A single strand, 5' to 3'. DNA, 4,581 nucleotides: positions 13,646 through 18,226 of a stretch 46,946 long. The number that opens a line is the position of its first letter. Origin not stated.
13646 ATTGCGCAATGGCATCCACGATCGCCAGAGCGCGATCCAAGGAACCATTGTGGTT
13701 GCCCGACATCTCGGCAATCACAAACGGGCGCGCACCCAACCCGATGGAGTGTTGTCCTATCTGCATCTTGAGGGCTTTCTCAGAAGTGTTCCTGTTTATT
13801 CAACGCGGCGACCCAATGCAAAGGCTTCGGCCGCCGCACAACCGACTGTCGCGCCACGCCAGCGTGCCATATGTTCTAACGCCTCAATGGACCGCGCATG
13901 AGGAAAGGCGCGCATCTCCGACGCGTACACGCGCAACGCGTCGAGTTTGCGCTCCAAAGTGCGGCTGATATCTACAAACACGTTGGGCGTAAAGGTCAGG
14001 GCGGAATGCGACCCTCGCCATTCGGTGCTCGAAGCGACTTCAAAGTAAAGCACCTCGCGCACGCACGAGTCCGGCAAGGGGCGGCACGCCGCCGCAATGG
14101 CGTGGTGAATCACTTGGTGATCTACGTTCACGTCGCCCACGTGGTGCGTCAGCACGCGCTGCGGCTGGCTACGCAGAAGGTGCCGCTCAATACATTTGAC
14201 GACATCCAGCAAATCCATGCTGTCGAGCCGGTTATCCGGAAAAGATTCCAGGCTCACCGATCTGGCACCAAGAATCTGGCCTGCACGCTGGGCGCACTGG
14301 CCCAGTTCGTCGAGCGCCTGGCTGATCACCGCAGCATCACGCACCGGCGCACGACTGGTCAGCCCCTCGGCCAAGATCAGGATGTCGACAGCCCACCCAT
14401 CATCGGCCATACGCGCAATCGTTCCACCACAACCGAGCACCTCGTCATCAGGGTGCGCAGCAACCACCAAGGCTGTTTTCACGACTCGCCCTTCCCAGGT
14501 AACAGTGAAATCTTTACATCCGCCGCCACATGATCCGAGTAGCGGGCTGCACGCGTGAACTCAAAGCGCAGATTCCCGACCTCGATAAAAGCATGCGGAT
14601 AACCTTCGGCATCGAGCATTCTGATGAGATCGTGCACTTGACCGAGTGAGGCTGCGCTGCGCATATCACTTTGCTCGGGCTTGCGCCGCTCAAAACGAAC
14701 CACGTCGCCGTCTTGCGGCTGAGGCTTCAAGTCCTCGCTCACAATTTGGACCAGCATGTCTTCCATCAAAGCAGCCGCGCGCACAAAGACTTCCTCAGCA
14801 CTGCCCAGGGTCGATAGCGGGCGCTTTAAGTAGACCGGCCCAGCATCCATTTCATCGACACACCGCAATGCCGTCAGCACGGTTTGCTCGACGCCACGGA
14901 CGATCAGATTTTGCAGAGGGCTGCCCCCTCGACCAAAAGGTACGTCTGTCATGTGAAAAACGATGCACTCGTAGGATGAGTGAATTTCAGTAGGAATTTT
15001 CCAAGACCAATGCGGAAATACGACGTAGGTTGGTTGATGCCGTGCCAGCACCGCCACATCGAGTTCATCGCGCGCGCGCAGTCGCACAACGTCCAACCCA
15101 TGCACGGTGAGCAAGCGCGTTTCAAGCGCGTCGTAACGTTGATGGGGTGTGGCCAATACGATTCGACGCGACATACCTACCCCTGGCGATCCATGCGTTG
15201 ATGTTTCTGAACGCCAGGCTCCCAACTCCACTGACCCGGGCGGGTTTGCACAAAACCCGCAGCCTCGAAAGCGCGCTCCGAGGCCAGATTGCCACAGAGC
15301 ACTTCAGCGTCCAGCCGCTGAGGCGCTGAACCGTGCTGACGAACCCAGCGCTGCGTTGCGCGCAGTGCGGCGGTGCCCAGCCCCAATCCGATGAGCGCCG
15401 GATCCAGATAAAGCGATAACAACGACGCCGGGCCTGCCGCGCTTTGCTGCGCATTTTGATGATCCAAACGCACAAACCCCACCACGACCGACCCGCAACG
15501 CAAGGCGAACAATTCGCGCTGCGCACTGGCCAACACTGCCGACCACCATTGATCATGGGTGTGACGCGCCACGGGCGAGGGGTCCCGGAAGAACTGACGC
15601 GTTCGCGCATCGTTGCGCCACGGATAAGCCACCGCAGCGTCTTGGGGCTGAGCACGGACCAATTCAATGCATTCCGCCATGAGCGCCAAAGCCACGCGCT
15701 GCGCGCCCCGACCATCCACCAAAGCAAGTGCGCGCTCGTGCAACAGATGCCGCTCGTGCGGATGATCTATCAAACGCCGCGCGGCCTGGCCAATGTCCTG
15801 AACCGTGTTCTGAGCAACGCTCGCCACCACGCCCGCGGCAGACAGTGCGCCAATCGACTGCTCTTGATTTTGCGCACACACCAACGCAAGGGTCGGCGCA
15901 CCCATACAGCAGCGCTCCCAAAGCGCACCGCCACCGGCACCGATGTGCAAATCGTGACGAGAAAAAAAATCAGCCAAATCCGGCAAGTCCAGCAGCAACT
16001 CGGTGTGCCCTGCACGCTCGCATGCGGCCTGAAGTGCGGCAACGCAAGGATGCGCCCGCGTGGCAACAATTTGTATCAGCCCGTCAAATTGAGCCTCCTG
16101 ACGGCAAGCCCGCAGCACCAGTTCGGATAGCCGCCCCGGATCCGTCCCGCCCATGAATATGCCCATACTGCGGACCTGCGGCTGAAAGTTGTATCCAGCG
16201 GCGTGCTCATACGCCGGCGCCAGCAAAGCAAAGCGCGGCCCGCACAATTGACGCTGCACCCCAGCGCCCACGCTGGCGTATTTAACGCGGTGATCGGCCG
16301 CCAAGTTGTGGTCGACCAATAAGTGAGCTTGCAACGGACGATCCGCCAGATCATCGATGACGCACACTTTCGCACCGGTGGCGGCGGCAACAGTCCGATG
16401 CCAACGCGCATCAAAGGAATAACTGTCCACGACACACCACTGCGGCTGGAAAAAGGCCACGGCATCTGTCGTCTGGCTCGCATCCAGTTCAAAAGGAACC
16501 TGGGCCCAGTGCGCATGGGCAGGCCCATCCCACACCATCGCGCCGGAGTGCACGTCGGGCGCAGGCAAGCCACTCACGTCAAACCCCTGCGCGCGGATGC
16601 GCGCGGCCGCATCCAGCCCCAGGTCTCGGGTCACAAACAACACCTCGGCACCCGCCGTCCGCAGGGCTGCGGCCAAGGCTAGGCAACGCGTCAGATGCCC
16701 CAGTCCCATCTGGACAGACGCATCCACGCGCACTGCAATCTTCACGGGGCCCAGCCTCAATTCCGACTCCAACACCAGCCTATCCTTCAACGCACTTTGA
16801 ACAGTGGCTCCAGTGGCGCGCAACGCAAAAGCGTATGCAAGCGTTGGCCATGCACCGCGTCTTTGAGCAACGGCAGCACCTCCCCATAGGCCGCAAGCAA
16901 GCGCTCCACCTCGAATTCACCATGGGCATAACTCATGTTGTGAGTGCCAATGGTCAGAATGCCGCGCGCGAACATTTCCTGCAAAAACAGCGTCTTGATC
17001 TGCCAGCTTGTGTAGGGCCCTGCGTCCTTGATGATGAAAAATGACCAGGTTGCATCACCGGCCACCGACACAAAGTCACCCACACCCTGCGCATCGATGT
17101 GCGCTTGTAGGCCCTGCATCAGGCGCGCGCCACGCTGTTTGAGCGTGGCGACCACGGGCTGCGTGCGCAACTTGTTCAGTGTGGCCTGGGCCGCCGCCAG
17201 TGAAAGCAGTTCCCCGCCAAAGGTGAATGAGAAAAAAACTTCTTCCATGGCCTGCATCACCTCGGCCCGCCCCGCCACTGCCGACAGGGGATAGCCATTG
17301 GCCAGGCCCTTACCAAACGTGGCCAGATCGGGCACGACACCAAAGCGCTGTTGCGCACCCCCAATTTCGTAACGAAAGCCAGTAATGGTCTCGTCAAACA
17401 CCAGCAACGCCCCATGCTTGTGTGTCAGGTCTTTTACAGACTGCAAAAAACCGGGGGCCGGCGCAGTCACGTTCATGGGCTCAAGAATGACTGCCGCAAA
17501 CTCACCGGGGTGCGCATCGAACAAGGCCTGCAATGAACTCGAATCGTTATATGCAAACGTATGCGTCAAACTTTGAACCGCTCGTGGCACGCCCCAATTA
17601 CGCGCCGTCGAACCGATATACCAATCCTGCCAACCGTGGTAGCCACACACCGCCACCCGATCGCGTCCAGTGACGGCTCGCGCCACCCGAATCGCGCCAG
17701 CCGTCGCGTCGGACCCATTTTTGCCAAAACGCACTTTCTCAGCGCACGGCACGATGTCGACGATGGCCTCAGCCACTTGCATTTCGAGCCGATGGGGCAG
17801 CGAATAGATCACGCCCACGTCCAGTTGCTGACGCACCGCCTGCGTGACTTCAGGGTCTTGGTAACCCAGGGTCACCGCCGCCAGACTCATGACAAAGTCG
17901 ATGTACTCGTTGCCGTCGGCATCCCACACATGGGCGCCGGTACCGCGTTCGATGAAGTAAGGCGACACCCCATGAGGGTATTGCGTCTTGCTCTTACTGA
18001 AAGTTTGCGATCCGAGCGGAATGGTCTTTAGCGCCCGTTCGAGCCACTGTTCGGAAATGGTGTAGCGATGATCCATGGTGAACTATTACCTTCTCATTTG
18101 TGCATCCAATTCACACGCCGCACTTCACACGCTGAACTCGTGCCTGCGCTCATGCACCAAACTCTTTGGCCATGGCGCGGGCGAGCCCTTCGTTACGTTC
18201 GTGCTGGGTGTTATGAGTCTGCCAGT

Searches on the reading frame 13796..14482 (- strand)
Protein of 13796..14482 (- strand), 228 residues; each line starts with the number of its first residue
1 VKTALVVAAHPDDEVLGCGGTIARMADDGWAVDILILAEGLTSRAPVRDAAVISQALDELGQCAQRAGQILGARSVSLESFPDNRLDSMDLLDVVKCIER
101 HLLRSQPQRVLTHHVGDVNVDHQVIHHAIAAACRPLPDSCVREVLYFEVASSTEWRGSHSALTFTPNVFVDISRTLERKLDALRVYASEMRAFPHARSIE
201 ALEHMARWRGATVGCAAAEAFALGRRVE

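Call 39: search_protein_families(library=pfam, proteins=[window:13796-14482:-], max_evalue=0.0001)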
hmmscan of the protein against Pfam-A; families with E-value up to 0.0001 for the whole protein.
window:13796-14482:- (228 aa): 1 family
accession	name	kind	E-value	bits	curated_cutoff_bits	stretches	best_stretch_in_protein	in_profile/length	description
PF02585.22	PIG-L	-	2.3e-22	80.3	28.2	1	5-132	1-128/129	GlcNAc-PI de-N-acetylase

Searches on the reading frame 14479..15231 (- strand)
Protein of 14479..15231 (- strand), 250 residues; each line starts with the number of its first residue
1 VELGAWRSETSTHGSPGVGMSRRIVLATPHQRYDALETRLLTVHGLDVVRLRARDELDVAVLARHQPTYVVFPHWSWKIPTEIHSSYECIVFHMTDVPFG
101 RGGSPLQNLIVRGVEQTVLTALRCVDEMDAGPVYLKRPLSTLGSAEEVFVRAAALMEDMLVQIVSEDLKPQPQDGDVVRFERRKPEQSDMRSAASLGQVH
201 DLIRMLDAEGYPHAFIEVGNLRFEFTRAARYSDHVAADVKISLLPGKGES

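Call 39: search_protein_families(library=pfam, proteins=[window:14479-15231:-], max_evalue=0.0001)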
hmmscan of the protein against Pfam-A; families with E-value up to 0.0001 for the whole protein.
window:14479-15231:- (250 aa): 1 family
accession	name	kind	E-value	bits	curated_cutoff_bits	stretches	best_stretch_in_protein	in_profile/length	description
PF21553.2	Formyl_trans_C_2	-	5.6e-24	84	27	1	185-242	1-58/58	Methionyl-tRNA formyltransferase, C-terminal domain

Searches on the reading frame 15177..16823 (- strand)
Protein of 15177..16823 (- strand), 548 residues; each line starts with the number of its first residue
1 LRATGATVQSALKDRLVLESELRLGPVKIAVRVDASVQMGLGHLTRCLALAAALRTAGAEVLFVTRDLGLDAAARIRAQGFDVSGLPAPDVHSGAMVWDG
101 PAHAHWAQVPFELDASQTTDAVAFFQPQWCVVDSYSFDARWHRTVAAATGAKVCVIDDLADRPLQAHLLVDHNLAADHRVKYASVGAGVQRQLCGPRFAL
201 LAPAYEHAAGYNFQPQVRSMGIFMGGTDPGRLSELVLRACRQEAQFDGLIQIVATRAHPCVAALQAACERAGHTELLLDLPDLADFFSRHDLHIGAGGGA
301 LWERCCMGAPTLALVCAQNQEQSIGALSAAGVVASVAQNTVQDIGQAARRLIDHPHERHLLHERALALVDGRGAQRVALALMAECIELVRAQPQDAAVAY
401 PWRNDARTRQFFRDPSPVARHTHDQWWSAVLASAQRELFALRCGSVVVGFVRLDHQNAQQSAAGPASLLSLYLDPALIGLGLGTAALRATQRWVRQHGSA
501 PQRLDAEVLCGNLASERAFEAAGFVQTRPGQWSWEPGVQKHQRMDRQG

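Call 39: search_protein_families(library=pfam, proteins=[window:15177-16823:-], max_evalue=0.0001)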
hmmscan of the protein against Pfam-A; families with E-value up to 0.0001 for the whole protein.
window:15177-16823:- (548 aa): 2 families
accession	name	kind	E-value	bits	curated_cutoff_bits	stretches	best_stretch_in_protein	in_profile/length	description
PF13302.13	Acetyltransf_3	-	1.2e-09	39.4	25.4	1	387-525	3-138/138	Acetyltransferase (GNAT) domain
PF00583.31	Acetyltransf_1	-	3.3e-09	37.5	20.7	1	414-524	14-116/116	Acetyltransferase (GNAT) family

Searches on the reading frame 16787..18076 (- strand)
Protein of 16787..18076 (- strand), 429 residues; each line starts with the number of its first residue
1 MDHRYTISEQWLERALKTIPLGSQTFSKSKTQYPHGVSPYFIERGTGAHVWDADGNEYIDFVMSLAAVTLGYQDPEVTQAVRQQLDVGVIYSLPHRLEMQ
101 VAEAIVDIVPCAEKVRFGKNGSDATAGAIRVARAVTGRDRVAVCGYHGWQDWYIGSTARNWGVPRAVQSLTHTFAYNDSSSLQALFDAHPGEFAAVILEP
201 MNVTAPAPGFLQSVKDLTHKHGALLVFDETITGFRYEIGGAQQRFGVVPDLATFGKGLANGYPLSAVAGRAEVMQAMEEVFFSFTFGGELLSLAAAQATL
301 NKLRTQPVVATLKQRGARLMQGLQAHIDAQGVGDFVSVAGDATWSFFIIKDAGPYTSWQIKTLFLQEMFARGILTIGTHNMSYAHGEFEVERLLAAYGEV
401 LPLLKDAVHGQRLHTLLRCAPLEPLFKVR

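Call 39: search_protein_families(library=pfam, proteins=[window:16787-18076:-], max_evalue=0.0001)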
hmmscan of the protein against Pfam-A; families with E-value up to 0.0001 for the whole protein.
window:16787-18076:- (429 aa): 1 family
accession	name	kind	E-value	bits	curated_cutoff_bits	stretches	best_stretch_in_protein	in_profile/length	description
PF00202.27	Aminotran_3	-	6.7e-54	183.6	30.5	1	36-330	5-333/403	Aminotransferase class-III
